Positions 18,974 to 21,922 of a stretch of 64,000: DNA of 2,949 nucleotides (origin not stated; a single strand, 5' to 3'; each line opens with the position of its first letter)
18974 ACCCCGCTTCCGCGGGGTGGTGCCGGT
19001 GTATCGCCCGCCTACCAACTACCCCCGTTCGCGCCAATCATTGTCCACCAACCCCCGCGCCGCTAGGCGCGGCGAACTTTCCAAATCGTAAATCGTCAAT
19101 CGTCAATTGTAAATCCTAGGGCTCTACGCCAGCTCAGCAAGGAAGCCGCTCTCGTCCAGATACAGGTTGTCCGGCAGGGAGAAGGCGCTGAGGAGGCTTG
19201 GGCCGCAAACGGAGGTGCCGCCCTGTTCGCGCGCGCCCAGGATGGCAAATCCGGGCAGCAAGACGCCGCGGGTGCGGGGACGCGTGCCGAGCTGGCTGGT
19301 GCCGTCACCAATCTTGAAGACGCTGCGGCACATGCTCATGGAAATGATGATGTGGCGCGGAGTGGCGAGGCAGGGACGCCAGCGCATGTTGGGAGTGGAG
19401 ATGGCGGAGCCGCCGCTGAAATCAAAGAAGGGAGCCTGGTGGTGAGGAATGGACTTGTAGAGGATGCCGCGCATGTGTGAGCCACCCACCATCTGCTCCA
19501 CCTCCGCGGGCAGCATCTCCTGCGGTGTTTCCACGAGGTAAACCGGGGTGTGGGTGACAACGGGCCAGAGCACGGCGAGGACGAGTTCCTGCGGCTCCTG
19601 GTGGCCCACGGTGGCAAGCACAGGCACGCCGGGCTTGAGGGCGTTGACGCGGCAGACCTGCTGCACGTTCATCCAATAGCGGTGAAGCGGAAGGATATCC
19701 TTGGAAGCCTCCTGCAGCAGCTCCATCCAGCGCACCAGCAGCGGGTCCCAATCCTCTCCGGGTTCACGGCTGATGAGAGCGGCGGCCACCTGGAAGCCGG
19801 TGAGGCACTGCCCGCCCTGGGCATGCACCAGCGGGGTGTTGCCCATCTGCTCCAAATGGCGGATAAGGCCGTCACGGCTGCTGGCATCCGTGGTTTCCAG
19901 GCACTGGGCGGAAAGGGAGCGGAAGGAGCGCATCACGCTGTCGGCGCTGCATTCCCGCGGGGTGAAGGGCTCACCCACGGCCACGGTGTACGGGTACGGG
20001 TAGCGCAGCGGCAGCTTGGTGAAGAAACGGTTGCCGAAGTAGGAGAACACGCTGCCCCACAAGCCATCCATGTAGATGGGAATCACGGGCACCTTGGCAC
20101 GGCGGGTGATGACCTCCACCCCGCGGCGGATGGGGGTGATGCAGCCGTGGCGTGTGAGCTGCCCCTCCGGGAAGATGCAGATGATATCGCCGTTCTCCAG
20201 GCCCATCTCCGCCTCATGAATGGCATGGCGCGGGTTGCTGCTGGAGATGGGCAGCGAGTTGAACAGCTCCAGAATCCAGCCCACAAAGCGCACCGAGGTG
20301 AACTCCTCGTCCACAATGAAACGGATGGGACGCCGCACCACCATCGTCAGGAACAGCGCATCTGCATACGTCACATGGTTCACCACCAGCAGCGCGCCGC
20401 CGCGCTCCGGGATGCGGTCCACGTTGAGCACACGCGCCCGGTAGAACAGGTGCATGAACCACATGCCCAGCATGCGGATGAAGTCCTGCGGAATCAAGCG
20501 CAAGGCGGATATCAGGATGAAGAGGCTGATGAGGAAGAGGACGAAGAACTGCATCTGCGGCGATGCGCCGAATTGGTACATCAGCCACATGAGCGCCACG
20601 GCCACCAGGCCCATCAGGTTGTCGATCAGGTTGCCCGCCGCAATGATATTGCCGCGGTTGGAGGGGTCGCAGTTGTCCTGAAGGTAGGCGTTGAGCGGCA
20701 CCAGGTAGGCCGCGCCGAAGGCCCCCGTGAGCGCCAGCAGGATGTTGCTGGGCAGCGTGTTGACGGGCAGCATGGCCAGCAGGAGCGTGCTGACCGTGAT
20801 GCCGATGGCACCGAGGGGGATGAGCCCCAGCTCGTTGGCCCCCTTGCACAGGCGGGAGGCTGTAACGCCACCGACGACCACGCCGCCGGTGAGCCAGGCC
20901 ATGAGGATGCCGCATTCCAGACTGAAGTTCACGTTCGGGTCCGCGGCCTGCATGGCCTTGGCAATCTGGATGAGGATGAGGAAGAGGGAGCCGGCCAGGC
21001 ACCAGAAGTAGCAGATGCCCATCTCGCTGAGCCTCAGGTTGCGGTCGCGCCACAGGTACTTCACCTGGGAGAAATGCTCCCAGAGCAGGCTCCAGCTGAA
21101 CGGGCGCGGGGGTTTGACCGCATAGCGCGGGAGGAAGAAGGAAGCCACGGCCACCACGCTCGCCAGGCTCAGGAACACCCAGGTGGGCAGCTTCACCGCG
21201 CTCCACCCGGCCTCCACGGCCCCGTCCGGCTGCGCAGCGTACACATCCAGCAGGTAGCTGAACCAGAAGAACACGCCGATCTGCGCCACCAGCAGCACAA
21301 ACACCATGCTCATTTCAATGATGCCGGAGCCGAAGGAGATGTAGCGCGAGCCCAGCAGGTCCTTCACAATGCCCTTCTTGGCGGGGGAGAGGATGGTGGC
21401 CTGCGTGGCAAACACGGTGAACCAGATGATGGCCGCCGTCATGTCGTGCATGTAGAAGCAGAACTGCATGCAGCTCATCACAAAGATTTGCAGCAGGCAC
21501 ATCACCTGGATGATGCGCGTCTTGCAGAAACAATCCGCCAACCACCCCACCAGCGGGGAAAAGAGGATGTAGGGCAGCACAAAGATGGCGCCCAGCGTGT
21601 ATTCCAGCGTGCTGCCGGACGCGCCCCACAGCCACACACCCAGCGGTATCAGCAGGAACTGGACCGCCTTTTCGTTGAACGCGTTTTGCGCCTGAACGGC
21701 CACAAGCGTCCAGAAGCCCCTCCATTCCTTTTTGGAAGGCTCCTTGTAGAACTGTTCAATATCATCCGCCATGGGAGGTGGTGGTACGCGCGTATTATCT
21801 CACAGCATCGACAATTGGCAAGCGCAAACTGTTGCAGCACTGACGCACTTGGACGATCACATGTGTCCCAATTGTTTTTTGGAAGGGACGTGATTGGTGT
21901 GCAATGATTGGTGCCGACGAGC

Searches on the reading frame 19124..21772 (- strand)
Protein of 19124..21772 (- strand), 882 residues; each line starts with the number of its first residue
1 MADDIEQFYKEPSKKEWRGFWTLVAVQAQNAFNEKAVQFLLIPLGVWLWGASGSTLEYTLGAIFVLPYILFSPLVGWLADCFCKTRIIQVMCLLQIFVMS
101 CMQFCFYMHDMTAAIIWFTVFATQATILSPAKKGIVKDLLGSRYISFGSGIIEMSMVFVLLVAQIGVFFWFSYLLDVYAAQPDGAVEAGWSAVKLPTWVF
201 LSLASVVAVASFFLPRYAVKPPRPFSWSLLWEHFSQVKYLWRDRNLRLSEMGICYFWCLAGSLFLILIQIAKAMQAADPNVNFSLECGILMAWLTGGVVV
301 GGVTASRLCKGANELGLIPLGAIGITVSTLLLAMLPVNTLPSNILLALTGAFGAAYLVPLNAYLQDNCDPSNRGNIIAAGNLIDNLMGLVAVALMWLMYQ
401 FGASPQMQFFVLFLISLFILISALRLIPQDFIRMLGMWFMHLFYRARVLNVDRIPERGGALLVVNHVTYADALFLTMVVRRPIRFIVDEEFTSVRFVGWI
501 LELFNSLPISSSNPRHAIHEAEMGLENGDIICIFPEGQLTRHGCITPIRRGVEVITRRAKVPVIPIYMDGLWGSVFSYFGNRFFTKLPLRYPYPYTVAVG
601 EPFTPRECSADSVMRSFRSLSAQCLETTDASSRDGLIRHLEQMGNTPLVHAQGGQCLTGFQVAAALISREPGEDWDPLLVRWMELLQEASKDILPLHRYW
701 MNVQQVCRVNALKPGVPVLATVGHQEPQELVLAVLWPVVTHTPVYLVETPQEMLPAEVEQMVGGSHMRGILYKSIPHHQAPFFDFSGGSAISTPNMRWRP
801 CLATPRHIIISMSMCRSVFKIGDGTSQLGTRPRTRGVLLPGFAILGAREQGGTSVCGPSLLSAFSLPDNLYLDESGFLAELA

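Call 95: search_protein_families(library=pfam, proteins=[window:19124-21772:-], max_evalue=0.00001)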
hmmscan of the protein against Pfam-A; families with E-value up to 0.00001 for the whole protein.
window:19124-21772:- (882 aa): 2 families
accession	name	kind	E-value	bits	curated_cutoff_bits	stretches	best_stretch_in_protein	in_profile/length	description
PF01553.26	Acyltransferase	-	5.1e-21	75.3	23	1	447-568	3-131/132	Acyltransferase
PF07690.21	MFS_1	-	6.3e-12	45.5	33.4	1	49-391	27-346/347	Major Facilitator Superfamily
